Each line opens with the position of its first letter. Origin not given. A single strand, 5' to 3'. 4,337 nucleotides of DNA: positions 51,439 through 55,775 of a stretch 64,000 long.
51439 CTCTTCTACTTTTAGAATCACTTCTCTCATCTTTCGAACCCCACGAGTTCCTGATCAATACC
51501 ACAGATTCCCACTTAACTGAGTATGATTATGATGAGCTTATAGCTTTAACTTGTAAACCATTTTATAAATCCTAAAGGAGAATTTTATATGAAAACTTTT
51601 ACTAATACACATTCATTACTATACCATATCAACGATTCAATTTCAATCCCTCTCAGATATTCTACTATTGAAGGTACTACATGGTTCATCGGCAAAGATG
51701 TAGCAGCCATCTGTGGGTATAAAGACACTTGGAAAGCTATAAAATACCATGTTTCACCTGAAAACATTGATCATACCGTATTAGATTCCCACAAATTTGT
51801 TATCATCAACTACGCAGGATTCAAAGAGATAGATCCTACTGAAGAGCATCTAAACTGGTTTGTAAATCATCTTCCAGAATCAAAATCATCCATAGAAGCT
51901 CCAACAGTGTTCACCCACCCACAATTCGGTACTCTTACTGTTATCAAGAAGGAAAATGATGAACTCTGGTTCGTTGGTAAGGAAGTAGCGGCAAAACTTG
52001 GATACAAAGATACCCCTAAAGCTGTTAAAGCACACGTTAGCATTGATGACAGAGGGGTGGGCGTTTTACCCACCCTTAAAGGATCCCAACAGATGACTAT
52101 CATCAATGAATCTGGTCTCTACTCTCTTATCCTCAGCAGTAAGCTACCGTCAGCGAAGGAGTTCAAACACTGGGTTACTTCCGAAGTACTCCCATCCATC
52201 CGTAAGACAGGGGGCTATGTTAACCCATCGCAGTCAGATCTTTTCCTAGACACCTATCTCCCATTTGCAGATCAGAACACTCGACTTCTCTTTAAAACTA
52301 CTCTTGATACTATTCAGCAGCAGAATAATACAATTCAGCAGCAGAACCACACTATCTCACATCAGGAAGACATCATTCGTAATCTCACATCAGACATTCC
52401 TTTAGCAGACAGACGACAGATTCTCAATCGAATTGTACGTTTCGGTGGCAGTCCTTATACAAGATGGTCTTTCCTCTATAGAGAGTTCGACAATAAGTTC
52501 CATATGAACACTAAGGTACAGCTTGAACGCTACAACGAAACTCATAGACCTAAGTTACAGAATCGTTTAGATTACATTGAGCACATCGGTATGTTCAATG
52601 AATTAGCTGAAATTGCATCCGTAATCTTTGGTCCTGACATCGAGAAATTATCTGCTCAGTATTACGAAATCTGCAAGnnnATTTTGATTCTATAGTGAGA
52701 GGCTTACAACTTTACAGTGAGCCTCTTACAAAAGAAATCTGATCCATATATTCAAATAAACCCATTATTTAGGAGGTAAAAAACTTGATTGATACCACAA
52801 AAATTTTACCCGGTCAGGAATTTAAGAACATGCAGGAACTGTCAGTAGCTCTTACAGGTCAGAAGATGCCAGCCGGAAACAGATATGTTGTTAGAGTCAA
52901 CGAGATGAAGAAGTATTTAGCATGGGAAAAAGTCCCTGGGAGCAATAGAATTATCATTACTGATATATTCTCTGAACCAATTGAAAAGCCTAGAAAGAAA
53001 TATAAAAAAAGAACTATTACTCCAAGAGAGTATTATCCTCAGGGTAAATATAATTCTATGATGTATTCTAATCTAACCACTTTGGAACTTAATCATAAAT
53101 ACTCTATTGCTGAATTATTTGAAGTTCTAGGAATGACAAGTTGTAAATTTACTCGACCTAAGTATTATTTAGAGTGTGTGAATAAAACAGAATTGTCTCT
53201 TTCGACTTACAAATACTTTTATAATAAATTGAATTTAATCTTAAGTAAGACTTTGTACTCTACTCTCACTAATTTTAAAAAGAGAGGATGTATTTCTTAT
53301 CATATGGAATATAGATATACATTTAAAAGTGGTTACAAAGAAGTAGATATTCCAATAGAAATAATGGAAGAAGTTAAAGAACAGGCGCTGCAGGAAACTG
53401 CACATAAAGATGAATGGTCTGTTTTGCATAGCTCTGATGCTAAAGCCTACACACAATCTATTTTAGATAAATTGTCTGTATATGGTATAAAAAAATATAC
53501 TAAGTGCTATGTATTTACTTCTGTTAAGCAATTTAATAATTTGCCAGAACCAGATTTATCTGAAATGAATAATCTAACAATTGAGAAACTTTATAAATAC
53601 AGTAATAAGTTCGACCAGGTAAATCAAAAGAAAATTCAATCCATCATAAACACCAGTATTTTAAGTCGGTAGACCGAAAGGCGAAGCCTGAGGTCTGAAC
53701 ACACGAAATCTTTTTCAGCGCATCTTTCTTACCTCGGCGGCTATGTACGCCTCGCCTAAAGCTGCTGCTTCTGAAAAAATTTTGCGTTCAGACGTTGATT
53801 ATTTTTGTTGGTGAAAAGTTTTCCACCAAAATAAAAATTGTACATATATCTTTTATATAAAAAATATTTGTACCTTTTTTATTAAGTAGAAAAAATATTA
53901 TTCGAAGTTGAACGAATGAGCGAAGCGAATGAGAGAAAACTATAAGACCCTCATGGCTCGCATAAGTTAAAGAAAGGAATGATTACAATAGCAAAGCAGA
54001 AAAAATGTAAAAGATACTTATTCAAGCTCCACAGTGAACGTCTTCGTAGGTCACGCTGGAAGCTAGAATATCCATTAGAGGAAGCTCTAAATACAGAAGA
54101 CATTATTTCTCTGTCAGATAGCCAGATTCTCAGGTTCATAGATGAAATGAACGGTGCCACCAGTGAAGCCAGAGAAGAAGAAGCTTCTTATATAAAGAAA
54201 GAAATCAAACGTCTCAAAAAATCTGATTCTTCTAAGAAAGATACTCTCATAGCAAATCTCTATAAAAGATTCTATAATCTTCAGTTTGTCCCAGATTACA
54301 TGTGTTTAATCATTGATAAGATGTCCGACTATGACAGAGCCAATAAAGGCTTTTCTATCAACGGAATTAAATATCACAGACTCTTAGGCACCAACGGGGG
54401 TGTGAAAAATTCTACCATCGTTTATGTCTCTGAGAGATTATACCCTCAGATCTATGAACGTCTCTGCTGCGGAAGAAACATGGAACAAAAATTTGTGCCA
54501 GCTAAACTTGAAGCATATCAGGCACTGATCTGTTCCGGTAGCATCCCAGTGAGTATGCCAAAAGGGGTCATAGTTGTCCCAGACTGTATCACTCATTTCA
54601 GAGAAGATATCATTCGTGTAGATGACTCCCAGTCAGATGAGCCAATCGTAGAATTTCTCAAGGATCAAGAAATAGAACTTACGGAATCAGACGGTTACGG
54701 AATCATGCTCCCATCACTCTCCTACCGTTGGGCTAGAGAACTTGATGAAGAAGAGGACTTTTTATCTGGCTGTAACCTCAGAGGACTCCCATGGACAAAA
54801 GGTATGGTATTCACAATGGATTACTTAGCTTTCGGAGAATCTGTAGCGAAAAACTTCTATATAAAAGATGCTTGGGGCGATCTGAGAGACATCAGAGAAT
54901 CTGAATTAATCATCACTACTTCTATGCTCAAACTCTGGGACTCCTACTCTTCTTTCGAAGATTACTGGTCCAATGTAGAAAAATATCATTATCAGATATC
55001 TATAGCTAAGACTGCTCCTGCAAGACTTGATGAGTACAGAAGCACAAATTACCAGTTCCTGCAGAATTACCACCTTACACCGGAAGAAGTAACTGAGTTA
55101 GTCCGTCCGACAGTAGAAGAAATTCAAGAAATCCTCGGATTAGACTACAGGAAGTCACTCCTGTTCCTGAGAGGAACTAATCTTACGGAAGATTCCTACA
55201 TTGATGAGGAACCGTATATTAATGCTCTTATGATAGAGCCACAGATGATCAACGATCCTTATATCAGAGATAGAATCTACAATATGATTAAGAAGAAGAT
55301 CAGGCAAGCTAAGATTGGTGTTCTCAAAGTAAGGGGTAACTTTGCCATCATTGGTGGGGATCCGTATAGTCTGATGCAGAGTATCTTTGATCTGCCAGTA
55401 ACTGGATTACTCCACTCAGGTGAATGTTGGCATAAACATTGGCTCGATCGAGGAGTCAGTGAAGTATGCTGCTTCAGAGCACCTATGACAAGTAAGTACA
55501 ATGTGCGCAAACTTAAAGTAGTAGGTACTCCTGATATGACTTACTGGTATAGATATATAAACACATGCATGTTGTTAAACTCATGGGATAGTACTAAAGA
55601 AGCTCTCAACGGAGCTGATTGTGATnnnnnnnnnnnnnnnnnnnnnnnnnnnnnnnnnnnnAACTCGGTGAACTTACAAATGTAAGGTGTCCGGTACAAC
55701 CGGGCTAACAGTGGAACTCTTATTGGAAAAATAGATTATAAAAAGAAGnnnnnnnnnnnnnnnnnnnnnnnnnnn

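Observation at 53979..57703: YonO/RdRP-like single-subunit RNA polymerase gene split inside its DxDGD catalytic motif by a group I intron with an HNH endonuclease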

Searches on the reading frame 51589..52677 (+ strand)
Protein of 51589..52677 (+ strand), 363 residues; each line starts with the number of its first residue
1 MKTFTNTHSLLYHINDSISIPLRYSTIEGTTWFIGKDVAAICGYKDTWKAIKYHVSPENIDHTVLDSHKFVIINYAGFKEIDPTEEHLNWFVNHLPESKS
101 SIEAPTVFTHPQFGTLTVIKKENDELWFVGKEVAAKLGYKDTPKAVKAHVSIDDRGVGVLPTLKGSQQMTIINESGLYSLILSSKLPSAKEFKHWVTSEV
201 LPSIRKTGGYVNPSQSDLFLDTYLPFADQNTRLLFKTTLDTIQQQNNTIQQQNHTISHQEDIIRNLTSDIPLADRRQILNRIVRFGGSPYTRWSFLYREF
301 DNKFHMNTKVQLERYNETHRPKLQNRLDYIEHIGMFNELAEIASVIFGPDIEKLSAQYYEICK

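Call 90: search_protein_families(library=pfam, proteins=[window:51589-52677:+], max_evalue=0.001)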
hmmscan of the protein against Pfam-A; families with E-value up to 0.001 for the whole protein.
window:51589-52677:+ (363 aa): 1 family
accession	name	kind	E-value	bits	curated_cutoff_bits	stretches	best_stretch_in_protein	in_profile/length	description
PF02498.22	Bro-N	-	1.3e-33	115.9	25.6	2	117-202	3-96/96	BRO family, N-terminal domain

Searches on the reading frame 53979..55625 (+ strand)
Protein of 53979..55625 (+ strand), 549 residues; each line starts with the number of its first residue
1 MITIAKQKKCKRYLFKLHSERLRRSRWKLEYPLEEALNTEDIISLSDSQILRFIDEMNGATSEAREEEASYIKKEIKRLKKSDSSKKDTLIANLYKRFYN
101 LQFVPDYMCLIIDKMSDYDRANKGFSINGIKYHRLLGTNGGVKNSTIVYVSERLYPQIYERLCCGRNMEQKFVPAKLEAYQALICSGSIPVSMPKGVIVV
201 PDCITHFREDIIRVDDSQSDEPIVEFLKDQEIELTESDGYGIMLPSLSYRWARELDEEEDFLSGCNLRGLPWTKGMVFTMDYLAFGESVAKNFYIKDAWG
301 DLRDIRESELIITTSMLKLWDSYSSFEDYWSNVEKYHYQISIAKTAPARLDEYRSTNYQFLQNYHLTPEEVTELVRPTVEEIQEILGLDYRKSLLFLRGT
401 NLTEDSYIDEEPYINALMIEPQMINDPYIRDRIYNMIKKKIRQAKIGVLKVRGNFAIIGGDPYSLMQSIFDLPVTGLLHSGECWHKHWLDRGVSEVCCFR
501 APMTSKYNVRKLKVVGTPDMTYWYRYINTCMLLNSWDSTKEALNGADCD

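Call 5: search_protein_families(library=pfam, proteins=[window:53979-55625:+], max_evalue=1)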
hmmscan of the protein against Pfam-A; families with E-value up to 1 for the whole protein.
window:53979-55625:+ (549 aa): 0 families

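Call 6: search_protein_families(library=phrogs, proteins=[window:53979-55625:+], max_evalue=0.01)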
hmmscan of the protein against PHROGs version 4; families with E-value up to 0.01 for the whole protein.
window:53979-55625:+ (549 aa): 2 families
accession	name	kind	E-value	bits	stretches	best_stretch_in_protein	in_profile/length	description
phrog_25339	-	unknown function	1.4e-191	638.9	1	5-549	2-557/558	-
phrog_8308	-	unknown function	1.9e-66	226.1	1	7-549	56-552/847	-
